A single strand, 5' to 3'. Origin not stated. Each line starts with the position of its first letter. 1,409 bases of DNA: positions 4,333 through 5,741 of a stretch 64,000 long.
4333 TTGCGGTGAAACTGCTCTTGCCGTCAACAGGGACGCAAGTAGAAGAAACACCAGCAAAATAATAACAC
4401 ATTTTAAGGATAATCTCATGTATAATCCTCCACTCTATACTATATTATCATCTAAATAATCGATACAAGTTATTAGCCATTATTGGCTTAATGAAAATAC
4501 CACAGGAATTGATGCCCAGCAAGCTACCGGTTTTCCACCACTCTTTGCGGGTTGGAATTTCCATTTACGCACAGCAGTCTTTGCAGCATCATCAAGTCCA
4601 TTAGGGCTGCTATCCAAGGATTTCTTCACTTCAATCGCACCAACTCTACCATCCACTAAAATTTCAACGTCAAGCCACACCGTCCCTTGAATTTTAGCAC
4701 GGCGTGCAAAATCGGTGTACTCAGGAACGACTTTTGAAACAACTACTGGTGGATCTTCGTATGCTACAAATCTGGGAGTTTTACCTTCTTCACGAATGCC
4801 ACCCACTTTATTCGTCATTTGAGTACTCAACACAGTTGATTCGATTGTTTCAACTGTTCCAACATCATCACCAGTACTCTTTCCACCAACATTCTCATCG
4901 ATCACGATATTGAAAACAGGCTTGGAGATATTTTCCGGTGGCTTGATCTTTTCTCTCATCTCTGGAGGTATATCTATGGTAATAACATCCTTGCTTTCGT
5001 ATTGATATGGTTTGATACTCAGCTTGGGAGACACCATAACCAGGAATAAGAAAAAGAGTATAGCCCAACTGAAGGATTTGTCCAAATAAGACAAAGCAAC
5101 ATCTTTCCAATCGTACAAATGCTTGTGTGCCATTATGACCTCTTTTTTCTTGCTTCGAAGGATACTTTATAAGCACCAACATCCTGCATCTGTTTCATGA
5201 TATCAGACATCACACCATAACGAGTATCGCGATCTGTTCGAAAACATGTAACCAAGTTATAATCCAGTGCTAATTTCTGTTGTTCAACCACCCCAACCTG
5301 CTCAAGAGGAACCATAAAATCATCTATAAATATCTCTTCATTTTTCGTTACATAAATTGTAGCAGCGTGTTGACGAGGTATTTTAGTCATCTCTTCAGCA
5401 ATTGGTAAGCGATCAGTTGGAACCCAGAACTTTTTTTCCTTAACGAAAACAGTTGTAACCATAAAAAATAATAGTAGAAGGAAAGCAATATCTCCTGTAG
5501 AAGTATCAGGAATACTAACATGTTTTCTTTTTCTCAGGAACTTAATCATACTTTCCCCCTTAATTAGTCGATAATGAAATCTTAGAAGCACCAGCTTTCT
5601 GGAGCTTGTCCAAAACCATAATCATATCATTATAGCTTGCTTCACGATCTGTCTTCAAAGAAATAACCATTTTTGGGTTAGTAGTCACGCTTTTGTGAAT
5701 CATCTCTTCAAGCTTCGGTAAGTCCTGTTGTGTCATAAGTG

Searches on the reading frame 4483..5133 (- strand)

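Call 28: search_protein_families(library=pfam, proteins=[window:4483-5133:-], max_evalue=0.001)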
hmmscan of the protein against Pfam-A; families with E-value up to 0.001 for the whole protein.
window:4483-5133:- (217 aa): 1 family
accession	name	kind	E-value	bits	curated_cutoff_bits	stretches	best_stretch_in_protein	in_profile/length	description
PF03544.19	TonB_C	-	6.8e-18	65.3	24.6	1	137-215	3-79/79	Gram-negative bacterial TonB protein C-terminal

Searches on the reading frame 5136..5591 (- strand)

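Call 28: search_protein_families(library=pfam, proteins=[window:5136-5591:-], max_evalue=0.001)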
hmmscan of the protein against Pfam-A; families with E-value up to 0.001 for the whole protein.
window:5136-5591:- (152 aa): 1 family
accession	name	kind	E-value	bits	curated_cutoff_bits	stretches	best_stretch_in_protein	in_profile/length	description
PF02472.21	ExbD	-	1.9e-16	60.7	25.4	1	21-148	2-126/128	Biopolymer transport protein ExbD/TolR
